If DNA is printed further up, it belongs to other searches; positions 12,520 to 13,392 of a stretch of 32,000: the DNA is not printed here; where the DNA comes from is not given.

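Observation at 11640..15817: Divergent three-gene orphan module of anchored extracellular proteins: candidate undescribed archaeal surface-fibre/adhesion system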

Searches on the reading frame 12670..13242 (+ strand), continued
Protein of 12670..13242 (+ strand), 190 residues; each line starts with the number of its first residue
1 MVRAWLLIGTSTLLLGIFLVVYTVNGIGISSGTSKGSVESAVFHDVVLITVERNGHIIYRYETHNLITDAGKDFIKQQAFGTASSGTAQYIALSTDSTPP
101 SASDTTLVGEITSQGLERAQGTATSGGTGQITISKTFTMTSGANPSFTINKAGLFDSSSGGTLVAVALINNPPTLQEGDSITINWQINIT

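Call 85: search_dna_similar(query=L032:10001-10393:+, collection=phages, mode=protein, max_evalue=0.001, max_rows=15)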
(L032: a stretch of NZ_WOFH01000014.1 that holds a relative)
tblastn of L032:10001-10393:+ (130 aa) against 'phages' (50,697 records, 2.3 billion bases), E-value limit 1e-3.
No match.

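Call 86: search_dna_similar(query=L037:10410-11885:+, collection=phages, mode=protein, max_evalue=0.001, max_rows=15)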
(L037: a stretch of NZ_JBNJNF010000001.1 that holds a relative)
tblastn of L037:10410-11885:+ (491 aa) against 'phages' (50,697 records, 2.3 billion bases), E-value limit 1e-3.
Records with a match: 3; places in all: 3; records where one place covers at least 80% of the query: 0.
Best place of each record, by identity: <60% 3.
By first word of the organism name: Arthrobacter 2; Microbacterium 1.
By host as written in the record: Arthrobacter sp. ATCC 21022 2; Microbacterium foliorum NRRL B-24224 SEA 1.
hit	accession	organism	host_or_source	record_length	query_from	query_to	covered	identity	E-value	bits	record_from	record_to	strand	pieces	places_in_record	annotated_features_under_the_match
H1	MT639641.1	Microbacterium phage Phinky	Microbacterium foliorum NRRL B-24224 SEA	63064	3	154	31%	31.0%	9e-4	48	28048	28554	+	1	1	43: minor tail protein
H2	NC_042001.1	Arthrobacter phage Molivia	Arthrobacter sp. ATCC 21022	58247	4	153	31%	29.2%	1e-5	54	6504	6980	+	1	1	23: minor tail protein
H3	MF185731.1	Arthrobacter phage Molivia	Arthrobacter sp. ATCC 21022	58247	4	153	31%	29.2%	1e-5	54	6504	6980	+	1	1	23: minor tail protein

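Call 88: search_protein_families(library=phrogs, proteins=[L032:78-1268:+, L032:4540-5544:+, L032:7098-7991:+, L032:9410-9997:+, L032:12300-14054:+, L032:14164-16542:+, L032:16485-18221:+, L039:2897-4786:+, L032:10410-12086:+, L032:17824-18699:+], max_evalue=0.001)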
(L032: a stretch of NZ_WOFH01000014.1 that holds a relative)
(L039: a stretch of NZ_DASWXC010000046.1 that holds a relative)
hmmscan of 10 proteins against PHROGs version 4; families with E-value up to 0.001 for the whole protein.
L032:78-1268:+ (396 aa): 1 family
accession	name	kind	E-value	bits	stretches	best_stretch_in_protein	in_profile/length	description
phrog_391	-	DNA, RNA and nucleotide metabolism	2.7e-05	25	1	72-229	48-203/298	replication initiation O-like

L032:4540-5544:+ (334 aa): 1 family
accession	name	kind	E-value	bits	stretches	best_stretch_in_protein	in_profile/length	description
phrog_192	-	DNA, RNA and nucleotide metabolism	2.6e-21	77.4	1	97-304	96-272/397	DNA polymerase exonuclease subunit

L032:7098-7991:+ (297 aa): 2 families
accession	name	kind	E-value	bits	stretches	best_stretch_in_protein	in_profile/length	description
phrog_1568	-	DNA, RNA and nucleotide metabolism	1.1e-20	75.3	1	98-279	26-180/264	DNA binding protein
phrog_1467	-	unknown function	6.6e-17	62.8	1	102-278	23-210/226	-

L032:9410-9997:+ (195 aa): 0 families

L032:12300-14054:+ (584 aa): 6 families
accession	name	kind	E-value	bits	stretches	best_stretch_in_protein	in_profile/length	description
phrog_38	-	head and packaging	2.7e-77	262.1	1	87-534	291-702/760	terminase large subunit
phrog_4758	-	head and packaging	4.8e-40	138.4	1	80-279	32-239/243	terminase large subunit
phrog_5573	-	head and packaging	6.7e-27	95.5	1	328-531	44-230/250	terminase large subunit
phrog_979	-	head and packaging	3.5e-11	43.5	1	347-534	414-598/642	terminase large subunit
phrog_30251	-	head and packaging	3e-09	36.7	1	103-262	53-223/799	terminase large subunit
phrog_12171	-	head and packaging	1.3e-08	35.9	1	467-531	28-91/110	terminase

L032:14164-16542:+ (792 aa): 4 families
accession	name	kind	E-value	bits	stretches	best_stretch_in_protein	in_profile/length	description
phrog_113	-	head and packaging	7.3e-66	224.2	1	23-672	52-552/1272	portal protein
phrog_2662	-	head and packaging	1.3e-06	28.3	0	465-754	378-672/717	portal protein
phrog_12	-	head and packaging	1.9e-05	24.9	0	414-639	394-564/646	portal protein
phrog_595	-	head and packaging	5.4e-05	23.7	1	719-791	234-300/513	head maturation protease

L032:16485-18221:+ (578 aa): 3 families
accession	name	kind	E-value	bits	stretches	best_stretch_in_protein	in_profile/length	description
phrog_3894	-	head and packaging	5.5e-107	359.9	1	32-566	4-448/458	head maturation protease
phrog_2976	-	head and packaging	2.2e-20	74.8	1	359-564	201-384/394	head maturation protease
phrog_328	-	head and packaging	2.5e-05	25.1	1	386-539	165-291/339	head maturation protease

L039:2897-4786:+ (629 aa): 0 families

L032:10410-12086:+ (558 aa): 0 families

L032:17824-18699:+ (291 aa): 0 families

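Call 90: search_protein_families(library=pfam, proteins=[L028:10556-11710:+, L031:10549-11118:+, L031:14536-15588:+, L025:5451-7415:-, L025:498-3158:-, L023:6507-8654:-, L030:10593-13382:+, L020:4131-6515:-, L023:840-4301:-], max_evalue=0.01)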
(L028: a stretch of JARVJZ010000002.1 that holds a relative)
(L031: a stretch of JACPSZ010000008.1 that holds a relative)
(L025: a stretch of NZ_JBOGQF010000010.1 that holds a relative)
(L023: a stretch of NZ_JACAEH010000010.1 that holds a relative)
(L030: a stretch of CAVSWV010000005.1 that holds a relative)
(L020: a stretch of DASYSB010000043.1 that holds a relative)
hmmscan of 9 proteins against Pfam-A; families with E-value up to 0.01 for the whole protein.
L028:10556-11710:+ (385 aa): 0 families

L031:10549-11118:+ (190 aa): 0 families

L031:14536-15588:+ (351 aa): 0 families

L025:5451-7415:- (655 aa): 0 families

L025:498-3158:- (887 aa): 0 families

L023:6507-8654:- (716 aa): 0 families

L030:10593-13382:+ (930 aa): 0 families

L020:4131-6515:- (795 aa): 0 families

L023:840-4301:- (1154 aa): 0 families

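Call 96: search_protein_families(library=ncbifam, proteins=[L031:10549-15588:+, L037:10410-11882:+, L032:10410-12083:+, L042:5744-7438:+, L025:498-7415:-, L037:9824-10393:+], max_evalue=0.01)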
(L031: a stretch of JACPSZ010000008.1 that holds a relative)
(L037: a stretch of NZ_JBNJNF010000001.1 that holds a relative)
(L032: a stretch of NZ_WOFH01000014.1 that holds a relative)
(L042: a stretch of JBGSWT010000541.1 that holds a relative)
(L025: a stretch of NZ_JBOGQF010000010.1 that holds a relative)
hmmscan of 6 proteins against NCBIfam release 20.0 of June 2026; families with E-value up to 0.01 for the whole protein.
L031:10549-15588:+ (1680 aa): 0 families

L037:10410-11882:+ (491 aa): 0 families

L032:10410-12083:+ (558 aa): 0 families

L042:5744-7438:+ (565 aa): 0 families

L025:498-7415:- (2306 aa): 1 family
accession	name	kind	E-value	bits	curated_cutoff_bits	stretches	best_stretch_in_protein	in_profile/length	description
NF033849.1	ser_rich_anae_1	subfamily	6.2e-08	30.5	650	2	789-1159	231-576/1163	serine-rich protein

L037:9824-10393:+ (190 aa): 0 families

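Call 97: find_related_loci(query=A1, collection=viral_contigs, flank=8000)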
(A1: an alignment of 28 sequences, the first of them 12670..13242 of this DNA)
Query A1 (190 aa) in viral_contigs; peptide patterns used: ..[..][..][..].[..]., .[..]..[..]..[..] (x = any residue, [..] = any of these).
164 stretches matched a pattern; 75 encode a relative of the query (tblastn E <= 1e-3); 75 distinct loci.
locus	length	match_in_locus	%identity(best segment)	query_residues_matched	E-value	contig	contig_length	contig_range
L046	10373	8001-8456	40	43-189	7e-21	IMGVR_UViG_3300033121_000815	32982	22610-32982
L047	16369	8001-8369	42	65-189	6e-18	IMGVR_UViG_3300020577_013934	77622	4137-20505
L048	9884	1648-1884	51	65-140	1e-14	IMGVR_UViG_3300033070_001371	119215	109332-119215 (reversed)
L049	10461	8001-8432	35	41-164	5e-14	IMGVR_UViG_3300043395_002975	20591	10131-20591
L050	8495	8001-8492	34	41-185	2e-13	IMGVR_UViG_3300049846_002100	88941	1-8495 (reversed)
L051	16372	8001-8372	34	65-189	5e-13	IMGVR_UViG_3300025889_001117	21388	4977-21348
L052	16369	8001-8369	38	65-189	7e-13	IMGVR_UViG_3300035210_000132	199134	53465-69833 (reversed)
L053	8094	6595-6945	42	52-163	1e-12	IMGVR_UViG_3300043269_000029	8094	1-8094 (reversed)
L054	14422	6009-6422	27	52-190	2e-12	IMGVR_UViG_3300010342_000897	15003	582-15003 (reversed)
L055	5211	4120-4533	27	52-190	2e-12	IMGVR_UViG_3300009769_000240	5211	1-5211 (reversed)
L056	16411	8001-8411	35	42-169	4e-12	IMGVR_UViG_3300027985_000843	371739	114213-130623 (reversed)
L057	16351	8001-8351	42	52-163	1e-12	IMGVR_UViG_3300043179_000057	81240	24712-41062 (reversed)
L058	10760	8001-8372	40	64-189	3e-11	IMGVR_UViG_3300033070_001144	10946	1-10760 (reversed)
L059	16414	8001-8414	31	53-188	3e-11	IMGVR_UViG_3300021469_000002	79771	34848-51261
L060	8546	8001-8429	28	42-185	4e-11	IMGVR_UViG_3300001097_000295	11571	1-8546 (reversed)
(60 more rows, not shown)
